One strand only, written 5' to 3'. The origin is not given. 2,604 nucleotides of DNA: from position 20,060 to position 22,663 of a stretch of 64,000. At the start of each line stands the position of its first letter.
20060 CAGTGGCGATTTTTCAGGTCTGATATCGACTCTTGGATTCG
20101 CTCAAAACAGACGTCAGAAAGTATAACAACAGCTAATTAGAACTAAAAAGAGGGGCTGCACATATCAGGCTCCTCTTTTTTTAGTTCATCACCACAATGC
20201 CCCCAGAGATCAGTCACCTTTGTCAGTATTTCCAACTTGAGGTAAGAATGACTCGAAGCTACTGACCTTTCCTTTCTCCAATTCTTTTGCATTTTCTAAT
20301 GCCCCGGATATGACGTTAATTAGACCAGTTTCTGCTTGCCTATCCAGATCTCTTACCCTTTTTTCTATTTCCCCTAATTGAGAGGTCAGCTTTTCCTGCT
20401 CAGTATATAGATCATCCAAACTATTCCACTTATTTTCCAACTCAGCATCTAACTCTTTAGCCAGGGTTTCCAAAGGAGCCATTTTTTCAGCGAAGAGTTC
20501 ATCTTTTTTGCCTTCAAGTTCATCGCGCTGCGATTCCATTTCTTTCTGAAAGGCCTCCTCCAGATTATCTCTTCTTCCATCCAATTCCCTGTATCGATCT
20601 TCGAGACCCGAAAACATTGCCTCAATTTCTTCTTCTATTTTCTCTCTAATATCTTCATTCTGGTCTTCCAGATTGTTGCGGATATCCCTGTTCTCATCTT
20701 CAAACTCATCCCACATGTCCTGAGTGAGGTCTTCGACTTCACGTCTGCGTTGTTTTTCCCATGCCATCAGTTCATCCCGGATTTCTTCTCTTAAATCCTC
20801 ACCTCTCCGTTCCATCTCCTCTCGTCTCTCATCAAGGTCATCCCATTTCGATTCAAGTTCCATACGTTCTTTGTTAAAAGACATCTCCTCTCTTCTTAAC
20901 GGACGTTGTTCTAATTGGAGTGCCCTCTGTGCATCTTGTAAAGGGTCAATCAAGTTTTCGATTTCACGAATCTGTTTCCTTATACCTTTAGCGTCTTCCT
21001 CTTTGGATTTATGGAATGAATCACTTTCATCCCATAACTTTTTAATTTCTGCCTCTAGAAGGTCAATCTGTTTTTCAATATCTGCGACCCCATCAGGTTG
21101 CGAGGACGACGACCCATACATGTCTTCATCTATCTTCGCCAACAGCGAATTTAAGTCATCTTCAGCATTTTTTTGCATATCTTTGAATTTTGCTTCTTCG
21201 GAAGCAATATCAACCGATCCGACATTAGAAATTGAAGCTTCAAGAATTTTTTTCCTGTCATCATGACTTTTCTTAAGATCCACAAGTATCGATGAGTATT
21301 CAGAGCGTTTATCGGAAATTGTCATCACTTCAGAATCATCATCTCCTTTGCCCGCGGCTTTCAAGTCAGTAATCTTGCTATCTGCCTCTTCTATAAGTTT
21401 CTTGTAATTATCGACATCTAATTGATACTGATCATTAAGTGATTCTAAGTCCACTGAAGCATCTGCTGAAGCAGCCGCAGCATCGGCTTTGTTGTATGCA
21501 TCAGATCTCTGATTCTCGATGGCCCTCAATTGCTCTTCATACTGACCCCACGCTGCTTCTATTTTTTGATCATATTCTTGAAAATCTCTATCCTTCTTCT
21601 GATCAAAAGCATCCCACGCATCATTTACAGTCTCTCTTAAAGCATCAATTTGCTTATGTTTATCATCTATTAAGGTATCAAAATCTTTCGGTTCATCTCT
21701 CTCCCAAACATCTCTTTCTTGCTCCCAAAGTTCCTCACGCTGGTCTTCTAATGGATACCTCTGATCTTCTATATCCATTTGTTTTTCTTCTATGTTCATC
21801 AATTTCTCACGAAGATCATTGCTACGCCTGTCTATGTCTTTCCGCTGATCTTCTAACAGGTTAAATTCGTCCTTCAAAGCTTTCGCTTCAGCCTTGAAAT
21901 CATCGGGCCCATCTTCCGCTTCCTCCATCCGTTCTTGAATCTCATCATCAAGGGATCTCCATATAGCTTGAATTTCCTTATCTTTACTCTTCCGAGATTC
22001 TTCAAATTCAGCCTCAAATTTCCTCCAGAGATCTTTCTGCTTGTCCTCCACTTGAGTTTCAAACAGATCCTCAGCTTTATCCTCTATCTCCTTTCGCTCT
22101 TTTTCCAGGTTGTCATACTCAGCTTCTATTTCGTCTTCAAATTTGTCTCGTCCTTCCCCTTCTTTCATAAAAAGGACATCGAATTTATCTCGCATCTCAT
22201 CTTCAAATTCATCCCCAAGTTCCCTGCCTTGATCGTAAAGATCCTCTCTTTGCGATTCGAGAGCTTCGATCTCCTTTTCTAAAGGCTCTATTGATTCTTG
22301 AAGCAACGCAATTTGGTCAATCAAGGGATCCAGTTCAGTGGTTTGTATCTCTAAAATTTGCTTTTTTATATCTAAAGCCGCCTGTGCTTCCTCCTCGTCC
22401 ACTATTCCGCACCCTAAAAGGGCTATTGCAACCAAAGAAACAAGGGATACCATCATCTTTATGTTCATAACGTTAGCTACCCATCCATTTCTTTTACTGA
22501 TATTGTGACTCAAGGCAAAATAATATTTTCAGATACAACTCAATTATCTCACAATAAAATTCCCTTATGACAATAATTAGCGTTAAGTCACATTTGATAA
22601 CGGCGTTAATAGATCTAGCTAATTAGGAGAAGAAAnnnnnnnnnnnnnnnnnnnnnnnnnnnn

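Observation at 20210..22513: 767-aa hyper-charged coiled-coil lipoprotein with a recurring Trp motif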

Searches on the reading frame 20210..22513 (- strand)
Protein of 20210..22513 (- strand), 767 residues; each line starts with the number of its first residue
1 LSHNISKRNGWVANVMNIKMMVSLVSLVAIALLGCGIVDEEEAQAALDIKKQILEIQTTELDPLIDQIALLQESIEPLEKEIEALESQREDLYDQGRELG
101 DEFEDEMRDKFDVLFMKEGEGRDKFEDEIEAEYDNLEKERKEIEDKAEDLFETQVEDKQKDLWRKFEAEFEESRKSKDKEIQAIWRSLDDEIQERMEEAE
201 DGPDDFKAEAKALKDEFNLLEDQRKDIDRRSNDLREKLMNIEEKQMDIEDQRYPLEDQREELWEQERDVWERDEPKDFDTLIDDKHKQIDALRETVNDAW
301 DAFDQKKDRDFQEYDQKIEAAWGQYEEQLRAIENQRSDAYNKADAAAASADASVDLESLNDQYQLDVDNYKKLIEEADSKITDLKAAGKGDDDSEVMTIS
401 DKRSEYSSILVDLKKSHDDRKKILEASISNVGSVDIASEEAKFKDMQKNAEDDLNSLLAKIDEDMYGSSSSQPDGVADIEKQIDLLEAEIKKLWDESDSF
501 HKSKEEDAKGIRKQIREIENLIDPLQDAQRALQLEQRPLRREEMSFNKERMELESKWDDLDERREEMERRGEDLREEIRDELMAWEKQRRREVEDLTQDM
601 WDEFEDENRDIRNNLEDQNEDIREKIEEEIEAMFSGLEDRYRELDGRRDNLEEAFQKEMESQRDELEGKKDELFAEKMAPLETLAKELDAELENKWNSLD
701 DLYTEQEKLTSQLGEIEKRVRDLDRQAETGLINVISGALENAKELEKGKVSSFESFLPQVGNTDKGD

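Call 4: search_protein_families(library=pfam, proteins=[window:20210-22513:-], max_evalue=1)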
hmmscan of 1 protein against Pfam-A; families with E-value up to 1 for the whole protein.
window:20210-22513:- (767 aa): 5 families
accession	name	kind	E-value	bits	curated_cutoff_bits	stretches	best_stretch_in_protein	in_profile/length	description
PF06705.16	SF-assemblin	-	8.2e-07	29.1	30.6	1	606-755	59-200/247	SF-assemblin/beta giardin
PF14282.11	FlxA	-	0.0052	17.3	26.3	1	468-545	11-88/101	FlxA-like protein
PF10046.14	BLOC1_2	-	0.0058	17.4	33.4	0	690-727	44-81/96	Biogenesis of lysosome-related organelles complex-1 subunit 2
PF16740.10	SKA2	-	0.06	13.6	30.1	1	445-545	9-105/110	Spindle and kinetochore-associated protein 2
PF04513.17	Baculo_PEP_C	-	0.17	12.4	38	0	681-752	54-125/140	Baculovirus polyhedron envelope protein, PEP, C terminus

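Call 5: search_protein_families(library=ncbifam, proteins=[window:20210-22513:-], max_evalue=1)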
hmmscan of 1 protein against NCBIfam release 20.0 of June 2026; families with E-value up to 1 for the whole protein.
window:20210-22513:- (767 aa): 16 families
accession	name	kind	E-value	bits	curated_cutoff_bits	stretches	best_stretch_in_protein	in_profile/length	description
TIGR02169.1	SMC_prok_A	equivalog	4.4e-10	37.9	729.4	3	488-729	675-915/1165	chromosome segregation protein SMC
NF045487.1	ASRP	equivalog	1.2e-09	37.4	300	2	44-361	127-460/593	archaea-specific SMC-related protein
TIGR02168.1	SMC_prok_B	equivalog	1.8e-09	36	567.35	1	170-493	670-986/1181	chromosome segregation protein SMC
NF041035.1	Rad50_Halo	equivalog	4.1e-05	22.2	1000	2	40-262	229-442/883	DNA double-strand break repair ATPase Rad50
NF045780.1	TrlF_fam_ATP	equivalog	8.9e-05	21.4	350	2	480-751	443-716/944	TrlF family AAA-like ATPase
NF003034.1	PRK03918.1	equivalog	0.0024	15.9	700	1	477-724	189-425/878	DNA double-strand break repair ATPase Rad50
NF049857.1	InaC_CT813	equivalog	0.0029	17.6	200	1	479-589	121-230/241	inclusion membrane protein InaC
NF047388.1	SA1320_fam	subfamily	0.0031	16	230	2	547-706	274-433/644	SA1320 family protein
TIGR01843.1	type_I_hlyD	subfamily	0.0043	16.1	208.65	1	242-417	89-261/422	HlyD family type I secretion periplasmic adaptor subunit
NF041034.1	Rad50_Sulf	equivalog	0.0078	14.1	1000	2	47-525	172-637/872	DNA double-strand break repair ATPase Rad50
NF033914.0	antiphage_ZorA_1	subfamily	0.01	14.1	190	2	539-718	299-475/619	anti-phage ZorAB system protein ZorA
NF002572.0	PRK02224.1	equivalog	0.018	13.3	1087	2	206-717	211-728/888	DNA double-strand break repair ATPase Rad50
TIGR04523.1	Mplasa_alph_rch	subfamily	0.02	12.8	270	1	442-726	296-576/745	helix-rich protein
TIGR04527.1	mycoplas_twoTM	subfamily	0.042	13.5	125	1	598-747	39-178/248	MG_279/MG_280 family protein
TIGR01845.1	outer_NodT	subfamily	0.09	11.6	210.05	1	301-379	356-431/460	efflux transporter outer membrane subunit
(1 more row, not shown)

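Call 6: find_homologous_proteins(query=window:20210-22513:-, max_evalue=0.001)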
Query window:20210-22513:- (767 aa): 2 proteins with E <= 0.001 among 8000 candidates.
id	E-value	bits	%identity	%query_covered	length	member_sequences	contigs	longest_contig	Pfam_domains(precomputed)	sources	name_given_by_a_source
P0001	3.5e-108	381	35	49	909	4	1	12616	-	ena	-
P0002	3.4e-85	305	31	54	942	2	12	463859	-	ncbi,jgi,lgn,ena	-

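Call 11: find_encoding_contigs(protein=P0002, flank=10000, max_places=6)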
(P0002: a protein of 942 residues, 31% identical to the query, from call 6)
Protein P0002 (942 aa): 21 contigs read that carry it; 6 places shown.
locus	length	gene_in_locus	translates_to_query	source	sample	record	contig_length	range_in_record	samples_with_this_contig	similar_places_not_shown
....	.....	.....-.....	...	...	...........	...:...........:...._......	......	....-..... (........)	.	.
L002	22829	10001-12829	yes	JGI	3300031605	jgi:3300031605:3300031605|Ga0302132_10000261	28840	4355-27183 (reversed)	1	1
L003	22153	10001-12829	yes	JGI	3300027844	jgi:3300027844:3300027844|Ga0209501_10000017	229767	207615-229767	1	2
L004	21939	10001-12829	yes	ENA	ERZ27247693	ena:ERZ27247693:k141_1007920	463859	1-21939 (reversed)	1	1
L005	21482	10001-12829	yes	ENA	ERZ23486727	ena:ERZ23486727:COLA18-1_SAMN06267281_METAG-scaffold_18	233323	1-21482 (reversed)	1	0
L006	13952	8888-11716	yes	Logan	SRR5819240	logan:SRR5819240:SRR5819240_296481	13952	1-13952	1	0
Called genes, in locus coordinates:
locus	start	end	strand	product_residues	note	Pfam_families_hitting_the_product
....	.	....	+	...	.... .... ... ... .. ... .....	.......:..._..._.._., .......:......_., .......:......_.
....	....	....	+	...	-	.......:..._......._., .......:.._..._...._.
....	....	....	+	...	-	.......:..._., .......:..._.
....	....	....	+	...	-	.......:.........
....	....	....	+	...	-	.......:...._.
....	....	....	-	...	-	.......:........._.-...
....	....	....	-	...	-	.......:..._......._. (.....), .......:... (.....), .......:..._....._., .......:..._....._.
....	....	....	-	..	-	-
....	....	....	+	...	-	-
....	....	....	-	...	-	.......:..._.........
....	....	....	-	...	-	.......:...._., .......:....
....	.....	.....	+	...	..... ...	-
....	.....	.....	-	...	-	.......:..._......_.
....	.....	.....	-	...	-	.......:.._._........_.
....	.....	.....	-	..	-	-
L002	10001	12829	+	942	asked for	-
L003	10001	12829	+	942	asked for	-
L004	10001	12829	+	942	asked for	-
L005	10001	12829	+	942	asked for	-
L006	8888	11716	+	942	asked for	-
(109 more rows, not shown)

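Call 12: find_related_loci(query=A1, collection=genome_contigs, flank=8000)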
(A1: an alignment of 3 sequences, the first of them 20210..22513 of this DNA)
Query A1 (767 aa) in genome_contigs; peptide patterns used: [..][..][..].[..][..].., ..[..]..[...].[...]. (x = any residue, [..] = any of these).
295 stretches matched a pattern; 21 encode a relative of the query (tblastn E <= 1e-3); 21 distinct loci.
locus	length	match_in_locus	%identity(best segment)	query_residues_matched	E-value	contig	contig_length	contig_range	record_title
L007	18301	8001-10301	95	1-767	0e+0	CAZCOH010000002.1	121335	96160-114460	MAG TPA_asm: uncultured Dehalococcoidia bacterium isolate binchicken_co46_701 genome assembly, contig: NODE_189_length_1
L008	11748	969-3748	40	19-758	2e-71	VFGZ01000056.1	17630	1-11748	MAG: SAR202 cluster bacterium isolate OSU_TB40 TB40_056, whole genome shotgun sequence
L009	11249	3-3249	38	15-758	2e-66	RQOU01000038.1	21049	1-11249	MAG: SAR202 cluster bacterium isolate OSU_BB04 BB04_038, whole genome shotgun sequence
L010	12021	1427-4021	38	10-757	6e-59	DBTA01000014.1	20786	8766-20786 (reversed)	MAG TPA_asm: Dehalococcoidia bacterium UBA1328 UBA1328_contig_23561, whole genome shotgun sequence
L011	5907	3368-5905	34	18-746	5e-57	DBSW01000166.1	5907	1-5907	MAG TPA_asm: Dehalococcoidia bacterium UBA1332 UBA1332_contig_215404, whole genome shotgun sequence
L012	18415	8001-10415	37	14-766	1e-56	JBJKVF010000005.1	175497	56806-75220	MAG: Dehalococcoidia bacterium isolate LRMED-138 Dehalococcoidia-LRMED-138-C5, whole genome shotgun sequence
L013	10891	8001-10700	35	15-766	6e-56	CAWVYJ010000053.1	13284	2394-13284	MAG TPA_asm: uncultured Dehalococcoidales bacterium isolate ERR3589563_maxbin2_23 genome assembly, contig: ERZ7462600.41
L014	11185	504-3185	37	15-761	3e-54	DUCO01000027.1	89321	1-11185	MAG TPA_asm: Dehalococcoidia bacterium isolate UWMA-0331 NODE_420_length_89321_cov_0.135034, whole genome shotgun sequen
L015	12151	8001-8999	35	388-761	8e-54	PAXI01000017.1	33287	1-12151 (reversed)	MAG: Chloroflexota bacterium isolate SAT13 256652, whole genome shotgun sequence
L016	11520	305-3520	33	15-758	5e-53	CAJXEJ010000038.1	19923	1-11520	MAG TPA_asm: uncultured Dehalococcoidia bacterium isolate ERR598946_bin.133_MetaBAT_v2.12.1_MAG genome assembly, contig:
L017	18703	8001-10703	37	15-766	1e-54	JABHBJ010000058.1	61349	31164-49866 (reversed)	MAG: Chloroflexi bacterium isolate SI036_bin77 k141_888326, whole genome shotgun sequence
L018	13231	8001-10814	26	20-764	6e-50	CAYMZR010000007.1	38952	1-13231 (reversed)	MAG TPA_asm: uncultured Dehalococcoidia bacterium isolate binchicken_co141_86 genome assembly, contig: NODE_4554_length_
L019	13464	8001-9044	31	18-408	5e-50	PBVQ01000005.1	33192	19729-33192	MAG: Dehalococcoidia bacterium isolate RS420 9082, whole genome shotgun sequence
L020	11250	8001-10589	33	15-761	3e-53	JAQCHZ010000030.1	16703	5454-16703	MAG: Chloroflexota bacterium isolate casp40-mb.264 NODE_8178_length_16703_cov_0.402674, whole genome shotgun sequence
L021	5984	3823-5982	27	9-553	1e-48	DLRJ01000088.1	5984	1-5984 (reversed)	MAG TPA_asm: Dehalococcoidia bacterium UBA7891 UBA7891_contig_75555, whole genome shotgun sequence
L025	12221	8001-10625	35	1-760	5e-55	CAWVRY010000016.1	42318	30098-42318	MAG TPA_asm: uncultured bacterium isolate ERR3589560_binner12_127 genome assembly, contig: ERZ7463206.465, whole genome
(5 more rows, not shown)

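Call 23: search_protein_representatives(alignment_id=A1)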
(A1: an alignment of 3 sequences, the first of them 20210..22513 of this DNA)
Query: 3 sequences, 903 profile positions. Proteins with E-value up to 0.001 (for the whole library): 82; up to 1e-10: 58; up to 1e-30: 27. The best 82 are listed.
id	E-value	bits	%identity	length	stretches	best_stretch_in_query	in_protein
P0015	0.0e+00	1063.8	-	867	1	1-893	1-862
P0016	3.8e-295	998.1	-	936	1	1-891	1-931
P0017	8.5e-194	662.8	-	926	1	3-894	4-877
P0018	4.8e-182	623.9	-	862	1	7-893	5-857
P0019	1.3e-178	612.5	-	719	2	511-892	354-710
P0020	2.4e-113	396.5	-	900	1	7-889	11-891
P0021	6.2e-106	372.0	-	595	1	341-891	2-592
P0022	9.2e-91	321.8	-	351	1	538-894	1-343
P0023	1.3e-64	235.3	-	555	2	5-299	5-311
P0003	1.9e-64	234.7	-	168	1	730-897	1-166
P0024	7.0e-59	216.3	-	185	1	730-891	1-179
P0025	8.9e-58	212.7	-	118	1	1-115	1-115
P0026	5.4e-52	193.5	-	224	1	674-898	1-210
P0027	4.8e-51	190.4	-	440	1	2-436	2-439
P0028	3.2e-44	167.8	-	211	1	744-893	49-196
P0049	5.9e-22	94.1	-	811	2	654-880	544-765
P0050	1.0e-21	93.3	-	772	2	1-579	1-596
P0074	5.2e-10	54.6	-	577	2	677-880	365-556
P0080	1.0e-06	43.7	-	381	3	643-884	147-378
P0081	1.2e-06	43.5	-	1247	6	755-850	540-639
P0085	7.9e-05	37.5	-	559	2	5-402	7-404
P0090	4.6e-04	34.9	-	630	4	7-166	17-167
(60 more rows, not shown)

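Call 39: predict_structure(alignment_id=A2)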
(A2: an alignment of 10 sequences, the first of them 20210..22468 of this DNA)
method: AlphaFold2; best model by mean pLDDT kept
length: 752 residues; sequences in the alignment: 10
mean_pLDDT: 78.0   pTM: 0.30
mean pLDDT of the five models: 78.0, 77.8, 75.1, 74.1, 72.7
residues with pLDDT >= 90: 64; 70-90: 548; 50-70: 74; < 50: 66
segments of 3 or more residues with pLDDT < 50: 1-22, 184-190, 555-563, 729-752
pLDDT, mean of each block of 10 residues (from residue 1): 34 40 60 78 82 87 91 90 88 83 81 89 90 84 82 83 81 72 45 64 78 81 83 84 88 74 86 90 79 73 87 88 81 76 86 88 85 63 84 89 86 68 84 89 82 60 86 90 85 86 86 84 80 78 70 48 55 80 83 84 86 87 88 85 84 83 87 91 90 85 81 69 56 39 34 33
secondary structure, 60 per line:
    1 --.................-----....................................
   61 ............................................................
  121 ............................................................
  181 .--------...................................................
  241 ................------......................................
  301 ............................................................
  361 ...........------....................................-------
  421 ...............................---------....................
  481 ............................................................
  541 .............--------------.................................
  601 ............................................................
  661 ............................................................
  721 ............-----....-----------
elements in order (helices of 4 or more, strands of 3 or more residues): H3-19 H25-181 H190-256 H263-371 H378-413 H421-451 H461-553 H568-732 H738-741

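Call 42: fold_search(model_id=the predicted structure, library=pdb)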
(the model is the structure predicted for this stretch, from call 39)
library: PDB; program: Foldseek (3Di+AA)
matches with E <= 10: 695; with E <= 0.001: 6
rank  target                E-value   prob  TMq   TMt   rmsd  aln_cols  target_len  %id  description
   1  7nyx_A                2.7e-04  0.98  0.15  0.09  48.9       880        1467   12  Cryo-EM structure of the MukBEF-MatP-DNA monomer (closed conformation) (released 2021-07-07)
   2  6h2x                  3.5e-04  1.00  0.15  0.26  19.9       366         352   15  MukB coiled-coil elbow from E. coli (released 2019-03-06)
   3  8i4x_B                5.2e-04  0.92  0.12  0.08  108.3       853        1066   12  Cryo-EM structure of 5-subunit Smc5/6 (released 2024-06-26)
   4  7zr1_C                6.3e-04  0.87  0.08  0.08  77.8       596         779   14  Chaetomium thermophilum Mre11-Rad50-Nbs1 complex bound to ATPyS (composite structure) (released 2023-01-11)
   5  7zr1_D                6.6e-04  0.96  0.10  0.10  44.2       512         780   15  Chaetomium thermophilum Mre11-Rad50-Nbs1 complex bound to ATPyS (composite structure) (released 2023-01-11)
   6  9gm7_A                9.6e-04  0.92  0.14  0.09  46.2       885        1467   13  MukBEF in a nucleotide-bound state with open neck gate (monomer) (released 2025-03-26)
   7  6z9l_A                3.1e-03  0.99  0.20  0.21  121.9       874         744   12  Enterococcal PrgA (released 2020-09-16)
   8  7n6g_3P               3.2e-03  0.99  0.14  0.23  69.6       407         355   15  C1 of central pair (released 2022-05-18)
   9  7sqc_1K               6.7e-03  0.93  0.11  0.20  69.8       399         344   12  Ciliary C1 central pair apparatus isolated from Chlamydomonas reinhardtii (released 2022-04-13)
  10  5xg2                  7.1e-03  0.99  0.12  0.29  22.2       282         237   17  Crystal structure of a coiled-coil segment (residues 345-468 and 694-814) of Pyrococcus yayanosii Smc (released 2017-06-07)
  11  9a65_B                7.4e-03  1.00  0.15  0.16  15.4       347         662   12  Integrative model of YVAQ-MCPB by crosslinking MS and deep learning (released 2024-09-18)
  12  2ch7_A                9.3e-03  0.99  0.15  0.28  16.7       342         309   12  Crystal structure of the cytoplasmic domain of a bacterial chemoreceptor from Thermotoga maritima (released 2006-04-18)
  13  7n6g_3R               9.8e-03  0.91  0.11  0.21  71.0       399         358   13  C1 of central pair (released 2022-05-18)
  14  7qcd_B                9.8e-03  0.60  0.12  0.10  116.2       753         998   13  CryoEM structure of the Smc5/6-holocomplex (composite structure) (released 2022-09-21)
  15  2ch7_B                1.1e-02  1.00  0.17  0.35  13.6       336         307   11  Crystal structure of the cytoplasmic domain of a bacterial chemoreceptor from Thermotoga maritima (released 2006-04-18)
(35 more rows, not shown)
